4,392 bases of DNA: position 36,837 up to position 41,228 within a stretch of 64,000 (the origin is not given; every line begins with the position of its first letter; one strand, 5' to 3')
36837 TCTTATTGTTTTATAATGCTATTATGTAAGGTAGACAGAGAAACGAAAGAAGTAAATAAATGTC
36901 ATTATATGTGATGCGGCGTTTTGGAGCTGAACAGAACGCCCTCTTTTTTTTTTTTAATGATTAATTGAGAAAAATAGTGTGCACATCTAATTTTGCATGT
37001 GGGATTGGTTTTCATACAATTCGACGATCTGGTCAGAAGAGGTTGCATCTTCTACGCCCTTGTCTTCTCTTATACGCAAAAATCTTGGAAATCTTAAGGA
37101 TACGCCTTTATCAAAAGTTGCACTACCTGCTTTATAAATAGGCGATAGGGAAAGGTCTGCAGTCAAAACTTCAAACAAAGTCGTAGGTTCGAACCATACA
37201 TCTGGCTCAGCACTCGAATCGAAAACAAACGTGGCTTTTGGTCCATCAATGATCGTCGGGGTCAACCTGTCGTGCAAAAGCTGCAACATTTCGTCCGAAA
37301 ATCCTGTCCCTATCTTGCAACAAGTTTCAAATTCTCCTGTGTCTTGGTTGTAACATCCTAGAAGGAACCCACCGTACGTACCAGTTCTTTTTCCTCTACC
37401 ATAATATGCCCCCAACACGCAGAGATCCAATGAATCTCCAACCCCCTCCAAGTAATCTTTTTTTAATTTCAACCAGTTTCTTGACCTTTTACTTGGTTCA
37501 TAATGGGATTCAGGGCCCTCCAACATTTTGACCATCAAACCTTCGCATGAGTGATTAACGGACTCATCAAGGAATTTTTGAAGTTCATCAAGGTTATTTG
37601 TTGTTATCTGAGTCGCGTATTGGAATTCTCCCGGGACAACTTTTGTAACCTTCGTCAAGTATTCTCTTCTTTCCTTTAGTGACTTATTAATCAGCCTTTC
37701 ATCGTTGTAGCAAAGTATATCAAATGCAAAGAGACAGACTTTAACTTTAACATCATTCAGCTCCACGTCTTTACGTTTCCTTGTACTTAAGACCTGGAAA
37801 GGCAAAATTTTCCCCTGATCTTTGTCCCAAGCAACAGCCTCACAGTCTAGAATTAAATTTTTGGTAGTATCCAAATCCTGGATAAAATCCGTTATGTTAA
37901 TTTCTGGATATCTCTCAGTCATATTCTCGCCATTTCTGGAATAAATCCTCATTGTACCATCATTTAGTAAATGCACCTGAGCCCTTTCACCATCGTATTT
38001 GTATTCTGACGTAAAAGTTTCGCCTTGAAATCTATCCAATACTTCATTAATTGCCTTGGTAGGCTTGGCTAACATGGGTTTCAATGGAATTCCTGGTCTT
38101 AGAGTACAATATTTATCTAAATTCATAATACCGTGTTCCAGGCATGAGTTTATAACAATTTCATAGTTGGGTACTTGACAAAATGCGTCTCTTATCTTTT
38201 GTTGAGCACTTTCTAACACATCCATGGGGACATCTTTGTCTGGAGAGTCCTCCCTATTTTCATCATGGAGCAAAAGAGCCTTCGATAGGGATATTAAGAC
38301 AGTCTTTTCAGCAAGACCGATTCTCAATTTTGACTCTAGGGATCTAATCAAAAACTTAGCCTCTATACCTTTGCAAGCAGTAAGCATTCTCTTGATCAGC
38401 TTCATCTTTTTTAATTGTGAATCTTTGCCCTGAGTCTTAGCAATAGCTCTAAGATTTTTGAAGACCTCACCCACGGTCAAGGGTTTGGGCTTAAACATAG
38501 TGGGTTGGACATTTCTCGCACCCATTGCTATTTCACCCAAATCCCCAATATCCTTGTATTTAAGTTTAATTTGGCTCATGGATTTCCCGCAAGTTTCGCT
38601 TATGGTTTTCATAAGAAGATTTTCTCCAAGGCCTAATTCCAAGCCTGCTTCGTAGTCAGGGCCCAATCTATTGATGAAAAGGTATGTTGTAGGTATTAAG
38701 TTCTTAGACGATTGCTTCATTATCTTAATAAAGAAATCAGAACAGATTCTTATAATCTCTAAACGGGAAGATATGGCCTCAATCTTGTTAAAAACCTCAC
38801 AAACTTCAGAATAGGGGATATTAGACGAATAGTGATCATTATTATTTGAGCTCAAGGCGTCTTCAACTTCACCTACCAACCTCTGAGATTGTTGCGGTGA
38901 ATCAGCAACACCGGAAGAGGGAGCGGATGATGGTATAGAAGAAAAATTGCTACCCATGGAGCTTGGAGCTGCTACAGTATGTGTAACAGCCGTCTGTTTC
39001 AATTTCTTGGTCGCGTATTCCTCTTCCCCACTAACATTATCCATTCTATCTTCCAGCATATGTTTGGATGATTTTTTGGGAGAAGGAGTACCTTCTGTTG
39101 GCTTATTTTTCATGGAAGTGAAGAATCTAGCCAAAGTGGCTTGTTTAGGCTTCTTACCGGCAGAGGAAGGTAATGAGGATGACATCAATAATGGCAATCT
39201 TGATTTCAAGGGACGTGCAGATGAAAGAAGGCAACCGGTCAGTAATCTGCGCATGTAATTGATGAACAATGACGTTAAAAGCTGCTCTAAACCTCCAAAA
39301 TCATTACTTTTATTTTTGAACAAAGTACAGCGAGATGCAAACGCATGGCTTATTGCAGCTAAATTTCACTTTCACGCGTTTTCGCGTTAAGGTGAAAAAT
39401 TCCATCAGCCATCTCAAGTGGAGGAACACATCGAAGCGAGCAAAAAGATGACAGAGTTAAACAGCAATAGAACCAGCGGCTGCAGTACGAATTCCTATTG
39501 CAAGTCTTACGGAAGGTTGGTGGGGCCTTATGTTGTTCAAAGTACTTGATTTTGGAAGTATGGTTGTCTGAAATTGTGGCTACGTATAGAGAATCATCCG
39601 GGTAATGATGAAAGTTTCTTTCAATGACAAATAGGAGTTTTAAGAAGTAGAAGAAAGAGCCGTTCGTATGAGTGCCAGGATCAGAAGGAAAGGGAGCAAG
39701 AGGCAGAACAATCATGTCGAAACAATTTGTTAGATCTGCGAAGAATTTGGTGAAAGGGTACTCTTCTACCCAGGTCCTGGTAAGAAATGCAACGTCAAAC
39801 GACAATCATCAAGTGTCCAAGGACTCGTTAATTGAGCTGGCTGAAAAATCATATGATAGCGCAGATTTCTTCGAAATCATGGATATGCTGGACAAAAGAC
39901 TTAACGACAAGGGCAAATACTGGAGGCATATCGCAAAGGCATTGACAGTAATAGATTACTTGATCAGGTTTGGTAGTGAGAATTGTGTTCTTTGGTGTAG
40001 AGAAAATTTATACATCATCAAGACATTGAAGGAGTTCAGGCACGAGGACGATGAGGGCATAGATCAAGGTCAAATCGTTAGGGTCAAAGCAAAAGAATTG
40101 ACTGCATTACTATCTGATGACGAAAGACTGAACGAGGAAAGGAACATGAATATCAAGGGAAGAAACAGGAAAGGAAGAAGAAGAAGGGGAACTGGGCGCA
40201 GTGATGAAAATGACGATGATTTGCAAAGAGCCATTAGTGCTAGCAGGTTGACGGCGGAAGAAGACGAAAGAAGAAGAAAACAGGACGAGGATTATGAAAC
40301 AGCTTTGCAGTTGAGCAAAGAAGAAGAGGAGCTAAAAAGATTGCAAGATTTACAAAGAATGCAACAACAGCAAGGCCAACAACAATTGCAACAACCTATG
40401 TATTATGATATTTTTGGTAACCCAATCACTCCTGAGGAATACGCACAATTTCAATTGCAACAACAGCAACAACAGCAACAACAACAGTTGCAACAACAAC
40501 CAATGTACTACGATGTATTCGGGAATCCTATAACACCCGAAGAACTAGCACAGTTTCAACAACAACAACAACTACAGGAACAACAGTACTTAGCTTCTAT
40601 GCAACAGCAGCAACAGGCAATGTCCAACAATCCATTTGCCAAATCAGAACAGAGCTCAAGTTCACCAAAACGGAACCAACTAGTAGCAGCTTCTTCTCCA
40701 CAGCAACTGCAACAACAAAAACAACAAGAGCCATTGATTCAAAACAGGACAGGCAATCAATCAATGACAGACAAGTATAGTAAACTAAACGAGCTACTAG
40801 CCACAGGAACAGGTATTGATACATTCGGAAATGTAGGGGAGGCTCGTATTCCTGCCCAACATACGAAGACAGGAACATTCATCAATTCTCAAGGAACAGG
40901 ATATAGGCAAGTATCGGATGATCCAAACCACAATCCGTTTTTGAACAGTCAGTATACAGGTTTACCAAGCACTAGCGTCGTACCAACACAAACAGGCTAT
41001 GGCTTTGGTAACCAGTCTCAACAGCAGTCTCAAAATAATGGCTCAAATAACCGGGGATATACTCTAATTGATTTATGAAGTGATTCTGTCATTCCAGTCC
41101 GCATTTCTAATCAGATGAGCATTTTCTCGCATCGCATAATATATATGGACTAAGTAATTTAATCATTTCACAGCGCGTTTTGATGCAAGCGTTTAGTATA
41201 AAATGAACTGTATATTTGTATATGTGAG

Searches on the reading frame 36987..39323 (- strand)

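Call 19: search_protein_families(library=pfam, proteins=[window:36987-39323:-], max_evalue=0.0001)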
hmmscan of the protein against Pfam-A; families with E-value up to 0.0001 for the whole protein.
window:36987-39323:- (778 aa): 4 families
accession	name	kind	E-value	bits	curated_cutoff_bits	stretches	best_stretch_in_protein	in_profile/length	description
PF01068.26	DNA_ligase_A_M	-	6.1e-71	238.8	26.2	1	416-621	1-204/204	ATP dependent DNA ligase domain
PF04675.19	DNA_ligase_A_N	-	1.8e-53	181.7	24.6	1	170-346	1-173/174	DNA ligase N terminus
PF04679.21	DNA_ligase_A_C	-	4.6e-22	78.7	27.5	1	646-755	1-94/94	ATP dependent DNA ligase C terminal region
PF09414.15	RNA_ligase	-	6.4e-06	26.9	27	1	437-620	3-170/171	RNA ligase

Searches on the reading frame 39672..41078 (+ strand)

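Call 19: search_protein_families(library=pfam, proteins=[window:39672-41078:+], max_evalue=0.0001)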
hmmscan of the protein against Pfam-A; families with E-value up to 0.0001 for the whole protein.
window:39672-41078:+ (468 aa): 1 family
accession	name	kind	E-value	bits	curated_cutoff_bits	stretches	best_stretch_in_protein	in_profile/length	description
PF01417.26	ENTH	-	1.5e-42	144.9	24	1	30-153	1-124/124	ENTH domain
